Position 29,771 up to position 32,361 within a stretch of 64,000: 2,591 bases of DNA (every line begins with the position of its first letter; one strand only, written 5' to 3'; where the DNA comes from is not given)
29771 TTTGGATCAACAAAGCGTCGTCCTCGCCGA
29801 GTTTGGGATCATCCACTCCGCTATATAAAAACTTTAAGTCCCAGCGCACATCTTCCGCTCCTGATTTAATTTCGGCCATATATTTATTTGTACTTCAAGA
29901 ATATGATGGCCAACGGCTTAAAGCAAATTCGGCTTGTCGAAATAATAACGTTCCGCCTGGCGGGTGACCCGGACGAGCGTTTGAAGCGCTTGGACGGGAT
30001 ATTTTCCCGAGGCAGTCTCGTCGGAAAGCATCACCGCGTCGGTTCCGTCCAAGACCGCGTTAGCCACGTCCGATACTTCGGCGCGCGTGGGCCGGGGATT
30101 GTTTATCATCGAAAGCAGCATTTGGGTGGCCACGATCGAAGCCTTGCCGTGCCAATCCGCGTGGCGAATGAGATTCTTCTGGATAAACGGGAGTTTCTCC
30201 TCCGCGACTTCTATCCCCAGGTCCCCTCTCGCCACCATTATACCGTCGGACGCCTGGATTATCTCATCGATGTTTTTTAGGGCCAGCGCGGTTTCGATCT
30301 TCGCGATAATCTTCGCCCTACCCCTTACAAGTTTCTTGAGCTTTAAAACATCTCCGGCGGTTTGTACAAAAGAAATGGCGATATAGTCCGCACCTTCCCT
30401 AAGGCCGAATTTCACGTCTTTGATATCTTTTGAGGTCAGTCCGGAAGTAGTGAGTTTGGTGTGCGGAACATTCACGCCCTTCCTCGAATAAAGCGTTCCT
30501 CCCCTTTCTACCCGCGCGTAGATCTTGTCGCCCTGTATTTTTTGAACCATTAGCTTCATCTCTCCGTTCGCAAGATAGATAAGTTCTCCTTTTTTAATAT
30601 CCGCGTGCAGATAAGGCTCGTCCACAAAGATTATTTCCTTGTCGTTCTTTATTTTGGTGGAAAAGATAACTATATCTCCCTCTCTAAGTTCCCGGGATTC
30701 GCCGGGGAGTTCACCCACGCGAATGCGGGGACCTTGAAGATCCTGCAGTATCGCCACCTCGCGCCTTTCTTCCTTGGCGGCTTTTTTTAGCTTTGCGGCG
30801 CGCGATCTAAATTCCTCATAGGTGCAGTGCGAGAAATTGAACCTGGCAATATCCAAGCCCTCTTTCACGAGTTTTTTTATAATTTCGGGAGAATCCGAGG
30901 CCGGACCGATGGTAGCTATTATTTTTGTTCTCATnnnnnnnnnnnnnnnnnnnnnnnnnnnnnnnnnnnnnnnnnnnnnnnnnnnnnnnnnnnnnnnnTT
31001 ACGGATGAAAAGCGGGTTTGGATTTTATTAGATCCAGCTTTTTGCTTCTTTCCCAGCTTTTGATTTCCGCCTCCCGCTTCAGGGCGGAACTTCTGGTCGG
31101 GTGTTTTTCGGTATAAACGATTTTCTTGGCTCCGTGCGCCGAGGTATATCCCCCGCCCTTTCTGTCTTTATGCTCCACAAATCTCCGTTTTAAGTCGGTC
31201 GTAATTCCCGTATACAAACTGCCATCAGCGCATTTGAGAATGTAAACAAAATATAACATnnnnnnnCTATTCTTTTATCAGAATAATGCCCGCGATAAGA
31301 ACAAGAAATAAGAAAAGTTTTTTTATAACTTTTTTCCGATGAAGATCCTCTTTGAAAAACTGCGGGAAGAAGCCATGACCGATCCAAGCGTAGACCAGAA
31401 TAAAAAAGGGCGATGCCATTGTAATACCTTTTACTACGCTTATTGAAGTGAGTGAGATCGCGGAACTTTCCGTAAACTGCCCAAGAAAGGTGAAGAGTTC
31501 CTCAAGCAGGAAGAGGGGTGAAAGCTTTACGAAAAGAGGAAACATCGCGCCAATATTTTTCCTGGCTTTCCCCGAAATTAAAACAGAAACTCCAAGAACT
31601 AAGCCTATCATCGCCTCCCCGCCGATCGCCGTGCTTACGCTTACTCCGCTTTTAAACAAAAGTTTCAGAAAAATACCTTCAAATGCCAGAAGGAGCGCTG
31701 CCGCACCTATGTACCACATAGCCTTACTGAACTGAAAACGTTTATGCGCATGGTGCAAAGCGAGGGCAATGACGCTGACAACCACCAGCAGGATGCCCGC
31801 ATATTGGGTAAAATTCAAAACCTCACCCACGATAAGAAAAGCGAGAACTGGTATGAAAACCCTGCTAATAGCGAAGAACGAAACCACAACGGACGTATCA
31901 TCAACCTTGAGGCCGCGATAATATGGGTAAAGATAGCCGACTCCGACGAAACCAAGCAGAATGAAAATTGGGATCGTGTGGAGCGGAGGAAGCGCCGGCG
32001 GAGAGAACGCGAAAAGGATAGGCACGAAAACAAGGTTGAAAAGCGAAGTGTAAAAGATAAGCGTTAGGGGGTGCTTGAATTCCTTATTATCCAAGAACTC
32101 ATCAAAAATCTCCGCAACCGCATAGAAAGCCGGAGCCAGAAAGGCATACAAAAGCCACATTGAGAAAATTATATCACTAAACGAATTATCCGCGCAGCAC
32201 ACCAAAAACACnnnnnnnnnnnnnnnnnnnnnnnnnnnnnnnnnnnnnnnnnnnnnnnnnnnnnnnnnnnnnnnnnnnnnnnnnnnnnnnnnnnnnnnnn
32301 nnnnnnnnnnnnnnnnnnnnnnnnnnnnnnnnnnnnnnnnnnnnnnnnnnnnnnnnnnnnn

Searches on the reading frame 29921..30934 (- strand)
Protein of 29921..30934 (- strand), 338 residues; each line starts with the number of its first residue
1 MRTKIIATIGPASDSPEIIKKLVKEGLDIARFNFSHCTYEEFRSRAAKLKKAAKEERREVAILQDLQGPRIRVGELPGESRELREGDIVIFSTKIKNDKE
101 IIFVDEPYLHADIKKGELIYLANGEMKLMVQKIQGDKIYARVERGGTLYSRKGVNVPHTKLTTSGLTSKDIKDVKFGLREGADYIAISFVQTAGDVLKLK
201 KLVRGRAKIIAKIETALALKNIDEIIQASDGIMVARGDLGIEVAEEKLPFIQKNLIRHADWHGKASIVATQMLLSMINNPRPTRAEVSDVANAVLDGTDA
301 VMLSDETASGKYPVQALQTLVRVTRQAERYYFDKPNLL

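Call 96: find_related_loci(query=window:29921-30934:-, collection=metagenome_contigs, flank=10000)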
Query window:29921-30934:- (338 aa) in metagenome_contigs; peptide patterns used: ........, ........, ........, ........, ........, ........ (x = any residue, [..] = any of these).
404 stretches matched a pattern; 38 encode a relative of the query (tblastn E <= 1e-3); 38 distinct loci.
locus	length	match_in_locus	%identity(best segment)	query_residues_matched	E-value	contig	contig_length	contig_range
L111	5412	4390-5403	80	1-338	5e-178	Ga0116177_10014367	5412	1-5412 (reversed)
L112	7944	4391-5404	80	1-338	4e-175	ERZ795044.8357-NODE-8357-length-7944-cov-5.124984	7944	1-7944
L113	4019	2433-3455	66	1-336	1e-151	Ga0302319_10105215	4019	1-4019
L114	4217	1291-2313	66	1-336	4e-151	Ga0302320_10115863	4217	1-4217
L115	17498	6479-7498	64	1-338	6e-144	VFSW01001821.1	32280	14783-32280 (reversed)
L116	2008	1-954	65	20-336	3e-145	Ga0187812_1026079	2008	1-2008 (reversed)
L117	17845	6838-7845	55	1-332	4e-117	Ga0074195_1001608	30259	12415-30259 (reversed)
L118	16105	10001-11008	55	1-332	4e-117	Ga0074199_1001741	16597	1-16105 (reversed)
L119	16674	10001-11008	54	1-332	3e-114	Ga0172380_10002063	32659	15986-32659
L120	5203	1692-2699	53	1-332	3e-113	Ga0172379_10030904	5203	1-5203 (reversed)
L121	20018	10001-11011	53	1-332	4e-111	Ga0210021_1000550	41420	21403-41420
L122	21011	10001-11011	53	1-332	1e-110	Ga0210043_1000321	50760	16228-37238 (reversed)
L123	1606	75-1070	52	1-328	3e-119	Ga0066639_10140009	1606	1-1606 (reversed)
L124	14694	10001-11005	52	1-330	2e-109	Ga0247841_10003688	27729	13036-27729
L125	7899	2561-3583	53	1-338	6e-109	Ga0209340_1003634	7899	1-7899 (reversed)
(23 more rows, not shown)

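Call 100: search_protein_families(library=pfam, proteins=[L112:425-958:+, L112:1040-1864:+, L112:2366-3181:+, L112:3436-3765:+, L112:3781-4302:-, L112:5505-6746:+, L112:6752-7255:+, L112:7262-7816:+], max_evalue=0.001)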
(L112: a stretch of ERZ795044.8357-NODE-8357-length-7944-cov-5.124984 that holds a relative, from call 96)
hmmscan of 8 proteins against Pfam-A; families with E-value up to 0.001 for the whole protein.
L112:425-958:+ (178 aa): 0 families

L112:1040-1864:+ (275 aa): 1 family
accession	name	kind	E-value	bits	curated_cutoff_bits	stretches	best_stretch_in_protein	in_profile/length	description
PF01177.27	Asp_Glu_race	-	1.9e-14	54.4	31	1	29-207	20-196/211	Asp/Glu/Hydantoin racemase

L112:2366-3181:+ (272 aa): 1 family
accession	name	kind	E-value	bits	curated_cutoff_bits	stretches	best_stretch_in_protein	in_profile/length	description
PF08378.17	NERD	-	3.3e-14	53.8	22.1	1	99-218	1-109/111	Nuclease-related domain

L112:3436-3765:+ (110 aa): 0 families

L112:3781-4302:- (174 aa): 2 families
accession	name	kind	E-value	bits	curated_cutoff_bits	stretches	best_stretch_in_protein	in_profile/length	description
PF02834.22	LigT_PEase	-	2.2e-09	37.8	23.3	1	8-88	1-87/87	LigT like Phosphoesterase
PF13563.12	2_5_RNA_ligase2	-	9.5e-06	26.2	27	1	30-156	20-147/152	2'-5' RNA ligase superfamily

L112:5505-6746:+ (414 aa): 3 families
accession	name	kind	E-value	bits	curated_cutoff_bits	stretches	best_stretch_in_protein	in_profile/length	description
PF00464.25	SHMT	-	1.3e-156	521.6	27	1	4-380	1-399/399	Serine hydroxymethyltransferase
PF00155.27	Aminotran_1_2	-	6.1e-11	42.6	19.7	1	66-369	38-355/361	Aminotransferase class I and II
PF01212.27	Beta_elim_lyase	-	2.9e-09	37.1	27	1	76-314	39-285/288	Beta-eliminating lyase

L112:6752-7255:+ (168 aa): 2 families
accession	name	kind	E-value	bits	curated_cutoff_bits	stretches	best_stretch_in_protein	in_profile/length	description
PF00383.29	dCMP_cyt_deam_1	-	2.9e-24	85.3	25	1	10-129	2-100/102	Cytidine and deoxycytidylate deaminase zinc-binding region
PF14437.12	MafB19-deam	-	4.3e-20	72.5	27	1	10-140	2-110/142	MafB19-like deaminase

L112:7262-7816:+ (185 aa): 5 families
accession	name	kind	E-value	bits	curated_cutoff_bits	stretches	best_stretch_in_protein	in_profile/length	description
PF13207.12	AAA_17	-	1.1e-09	39.2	27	1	13-133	5-131/136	AAA domain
PF13238.12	AAA_18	-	1.5e-07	32.4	29.4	1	8-133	3-119/128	AAA domain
PF01121.26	CoaE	-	2.1e-05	24.7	27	0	4-70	1-57/180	Dephospho-CoA kinase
PF01712.25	dNK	-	0.00014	22.2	27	0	10-68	5-63/203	Deoxynucleoside kinase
PF21448.3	DNMK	-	0.00016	21.8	27.1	0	6-60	3-56/232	Deoxynucleotide monophosphate kinase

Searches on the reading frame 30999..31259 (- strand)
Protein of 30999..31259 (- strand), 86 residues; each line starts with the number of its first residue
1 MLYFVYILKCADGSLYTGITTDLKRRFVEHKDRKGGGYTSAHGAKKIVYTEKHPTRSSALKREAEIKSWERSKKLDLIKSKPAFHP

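Call 3: search_protein_families(library=pfam, proteins=[window:30999-31259:-], max_evalue=1)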
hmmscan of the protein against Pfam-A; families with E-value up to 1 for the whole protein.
window:30999-31259:- (86 aa): 1 family
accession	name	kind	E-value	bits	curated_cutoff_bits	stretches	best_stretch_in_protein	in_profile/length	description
PF01541.30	GIY-YIG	-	1.9e-18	67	22.6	1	3-75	2-77/78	GIY-YIG catalytic domain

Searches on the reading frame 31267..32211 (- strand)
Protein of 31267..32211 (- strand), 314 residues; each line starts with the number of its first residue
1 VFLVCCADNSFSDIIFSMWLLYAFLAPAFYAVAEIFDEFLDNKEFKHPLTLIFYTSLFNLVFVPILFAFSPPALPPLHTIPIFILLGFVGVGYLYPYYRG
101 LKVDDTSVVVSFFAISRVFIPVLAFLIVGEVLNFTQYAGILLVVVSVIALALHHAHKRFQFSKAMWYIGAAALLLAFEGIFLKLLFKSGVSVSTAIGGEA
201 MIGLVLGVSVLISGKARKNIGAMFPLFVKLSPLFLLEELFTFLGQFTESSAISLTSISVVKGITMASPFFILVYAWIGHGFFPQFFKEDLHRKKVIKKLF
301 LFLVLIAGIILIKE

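Call 3: search_protein_families(library=pfam, proteins=[window:31267-32211:-], max_evalue=1)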
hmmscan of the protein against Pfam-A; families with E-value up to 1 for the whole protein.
window:31267-32211:- (314 aa): 1 family
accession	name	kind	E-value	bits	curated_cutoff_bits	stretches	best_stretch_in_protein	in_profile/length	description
PF00892.27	EamA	-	6.2e-12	46.4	28.2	1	18-150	2-133/135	EamA-like transporter family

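Call 4: search_protein_families(library=padloc, proteins=[window:31267-32211:-], max_evalue=1)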
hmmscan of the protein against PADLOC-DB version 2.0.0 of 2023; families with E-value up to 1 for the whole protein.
window:31267-32211:- (314 aa): 0 families
